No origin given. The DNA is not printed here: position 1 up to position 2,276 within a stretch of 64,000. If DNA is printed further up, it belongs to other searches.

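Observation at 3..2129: Two complete GspE/PilB ATPase modules fused in one reading frame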

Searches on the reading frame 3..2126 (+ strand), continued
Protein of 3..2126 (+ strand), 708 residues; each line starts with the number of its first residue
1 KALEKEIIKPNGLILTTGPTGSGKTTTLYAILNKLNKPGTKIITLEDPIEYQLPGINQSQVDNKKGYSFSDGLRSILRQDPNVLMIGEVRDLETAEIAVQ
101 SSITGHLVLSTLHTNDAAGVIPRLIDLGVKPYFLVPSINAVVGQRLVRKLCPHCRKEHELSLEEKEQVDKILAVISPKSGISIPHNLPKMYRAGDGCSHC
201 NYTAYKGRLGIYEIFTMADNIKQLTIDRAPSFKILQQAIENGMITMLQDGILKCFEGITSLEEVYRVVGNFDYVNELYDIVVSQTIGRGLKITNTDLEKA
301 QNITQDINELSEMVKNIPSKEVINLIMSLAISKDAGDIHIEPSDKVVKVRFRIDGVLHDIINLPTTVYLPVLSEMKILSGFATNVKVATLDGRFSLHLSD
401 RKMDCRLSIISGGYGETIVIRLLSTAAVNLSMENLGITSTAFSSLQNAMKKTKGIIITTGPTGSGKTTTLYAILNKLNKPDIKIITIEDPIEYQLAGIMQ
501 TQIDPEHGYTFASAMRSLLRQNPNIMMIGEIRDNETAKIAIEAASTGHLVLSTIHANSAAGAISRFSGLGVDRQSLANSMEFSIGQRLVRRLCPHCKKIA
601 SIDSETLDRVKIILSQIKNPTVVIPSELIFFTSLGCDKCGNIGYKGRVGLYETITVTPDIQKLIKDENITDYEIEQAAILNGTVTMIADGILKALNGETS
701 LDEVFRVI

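Call 48: search_protein_families(library=ncbifam, proteins=[P0001, L008:6792-7916:+, L001:9000-9983:+], max_evalue=0.001)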
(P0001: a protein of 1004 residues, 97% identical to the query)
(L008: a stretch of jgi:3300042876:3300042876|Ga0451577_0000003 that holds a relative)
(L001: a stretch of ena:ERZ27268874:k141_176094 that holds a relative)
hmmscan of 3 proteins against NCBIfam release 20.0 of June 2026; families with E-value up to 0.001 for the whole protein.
P0001 (1004 aa): 53 families (the best 25 are shown)
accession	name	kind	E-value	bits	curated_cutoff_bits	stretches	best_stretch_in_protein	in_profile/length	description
TIGR02533.1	type_II_gspE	equivalog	5.8e-270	895.9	630.25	2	142-563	78-485/486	type II secretion system ATPase GspE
TIGR02538.1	type_IV_pilB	equivalog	2.3e-261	868.4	675.65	2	36-563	42-561/564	type IV-A pilus assembly ATPase PilB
NF007755.0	PRK10436.1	equivalog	6.3e-235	780.1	617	2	147-566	59-461/465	type II secretion system protein GspE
NF053534.1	T4PilAsmATPsTfpB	equivalog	6.6e-221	734.7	850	2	28-564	56-582/584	type IV pilus assembly ATPase TfpB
NF041000.1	ATPase_ComGA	equivalog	3.5e-141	468.8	300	2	180-444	3-266/267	competence type IV pilus ATPase ComGA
TIGR01420.1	pilT_fam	subfamily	3.2e-99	332.4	319.1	2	180-443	5-268/343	PilT/PilU family type 4a pilus ATPase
TIGR02525.1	plasmid_TraJ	equivalog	2.2e-55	188.2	368.3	2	740-864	140-271/372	plasmid transfer ATPase TraJ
TIGR02524.1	dot_icm_DotB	equivalog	2.7e-42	145.3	463.3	2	711-865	102-259/358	Dot/Icm type IV secretion system ATPase DotB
NF058587.1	archaellum_moto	equivalog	9.8e-39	133.5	550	2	749-868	275-399/527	archaellum flagellar ATPase motor FlaI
TIGR02782.1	TrbB_P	equivalog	1.6e-33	116.3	304.55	2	732-865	120-255/303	P-type conjugative transfer ATPase TrbB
TIGR03819.1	heli_sec_ATPase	hypoth_equivalog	2.4e-28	99.3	373.15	2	209-425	82-302/340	TadA family conjugal transfer-associated ATPase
TIGR02788.1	VirB11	equivalog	1e-27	97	249.95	2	737-878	133-277/308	P-type DNA transfer ATPase VirB11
NF010469.0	PRK13894.1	subfamily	1.1e-27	97.2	508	2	729-881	130-283/320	conjugal transfer ATPase TrbB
NF053672.1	bindosome_BasE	exception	5.2e-26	91.4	1000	2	748-968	269-497/512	bindosome assembly system ATPase subunit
NF010407.0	PRK13833.1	subfamily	5.6e-25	88.4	499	2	733-868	129-265/323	conjugal transfer protein TrbB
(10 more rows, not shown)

L008:6792-7916:+ (375 aa): 4 families
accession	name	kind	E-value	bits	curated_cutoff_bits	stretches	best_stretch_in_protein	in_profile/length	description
NF053633.1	OlncasPapPhNrnA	equivalog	8.7e-08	31.5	350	1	160-324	107-266/317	bifunctional oligoribonuclease/PAP phosphatase NrnA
NF011449.0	PRK14869.2-5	equivalog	2.6e-05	23.5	411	1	174-252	246-324/451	putative manganese-dependent inorganic diphosphatase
NF003877.0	PRK05427.1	equivalog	0.00021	20.8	283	0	183-251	116-184/308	manganese-dependent inorganic pyrophosphatase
NF011442.0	PRK14869.1-4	equivalog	0.00023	19.8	400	0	175-252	345-422/543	putative manganese-dependent inorganic diphosphatase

L001:9000-9983:+ (328 aa): 0 families

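Call 52: predict_structure(alignment_id=A3)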
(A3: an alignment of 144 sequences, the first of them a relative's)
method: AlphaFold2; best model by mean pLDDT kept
length: 1004 residues; sequences in the alignment: 144
mean_pLDDT: 84.1   pTM: 0.48
mean pLDDT of the five models: 84.1, 83.9, 81.3, 79.9, 76.8
residues with pLDDT >= 90: 291; 70-90: 639; 50-70: 43; < 50: 31
segments of 3 or more residues with pLDDT < 50: 1-18, 137-143, 581-583, 722-724
pLDDT, mean of each block of 10 residues (from residue 1): 43 48 67 83 87 87 86 90 89 87 88 90 89 60 55 71 78 79 86 88 89 86 87 80 84 79 88 83 69 87 91 89 89 88 79 83 83 88 90 90 93 92 92 93 94 90 87 81 89 88 92 89 89 90 94 93 85 69 66 80 79 80 86 88 86 83 85 78 78 77 85 85 61 84 85 86 87 87 80 79 77 84 90 90 91 90 89 91 90 89 90 86 88 81 89 91 88 90 92 91 87
secondary structure, 60 per line:
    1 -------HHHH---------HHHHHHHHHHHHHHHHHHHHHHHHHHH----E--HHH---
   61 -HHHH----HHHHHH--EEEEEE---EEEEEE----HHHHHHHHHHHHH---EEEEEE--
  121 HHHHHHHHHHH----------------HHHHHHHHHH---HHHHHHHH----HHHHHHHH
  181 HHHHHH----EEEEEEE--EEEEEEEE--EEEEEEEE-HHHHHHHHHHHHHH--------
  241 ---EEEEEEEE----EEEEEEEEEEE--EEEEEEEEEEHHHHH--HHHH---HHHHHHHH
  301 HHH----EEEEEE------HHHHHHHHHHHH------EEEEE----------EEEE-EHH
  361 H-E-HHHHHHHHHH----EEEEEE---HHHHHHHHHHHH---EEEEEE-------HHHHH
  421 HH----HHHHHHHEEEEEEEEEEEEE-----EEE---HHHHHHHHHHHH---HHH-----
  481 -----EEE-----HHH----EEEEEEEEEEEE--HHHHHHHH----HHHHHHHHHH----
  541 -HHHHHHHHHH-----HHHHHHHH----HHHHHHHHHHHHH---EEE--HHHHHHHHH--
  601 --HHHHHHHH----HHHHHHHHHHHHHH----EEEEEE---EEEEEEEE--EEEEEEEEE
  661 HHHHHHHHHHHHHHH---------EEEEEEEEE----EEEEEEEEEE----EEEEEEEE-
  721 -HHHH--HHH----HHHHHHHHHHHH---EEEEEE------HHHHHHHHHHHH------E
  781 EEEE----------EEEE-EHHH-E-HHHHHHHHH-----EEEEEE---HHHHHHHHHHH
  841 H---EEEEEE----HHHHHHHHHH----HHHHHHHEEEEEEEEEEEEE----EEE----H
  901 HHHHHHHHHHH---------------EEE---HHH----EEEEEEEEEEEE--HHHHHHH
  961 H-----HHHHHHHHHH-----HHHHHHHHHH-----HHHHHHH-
elements in order (helices of 4 or more, strands of 3 or more residues): H8-11 H21-47 H62-65 H70-75 E78-83 E87-92 H97-109 E113-118 H121-131 H148-157 H161-168 H173-186 E191-197 E200-207 E210-217 H219-232 E244-251 E256-266 E269-278 H279-283 H286-289 H293-303 E308-313 H320-331 E338-342 E353-356 H365-374 E379-384 H388-399 E403-408 H416-422 H427-433 E434-446 E452-454 H458-469 E486-488 E501-512 H515-522 H527-536 H542-551 H557-564 H569-581 E585-587 H590-598 H603-610 H615-628 E633-638 E642-649 E652-660 H661-675 E685-693 E698-707 E712-719 H722-725 H735-746 E750-755 H762-773 E780-784 E795-798 H807-815 E821-826 H830-841 E845-850 H855-864 H869-875 E876-888 E893-895 H900-911 E927-929 E940-951 H954-961 H967-976 H982-991 H997-1003
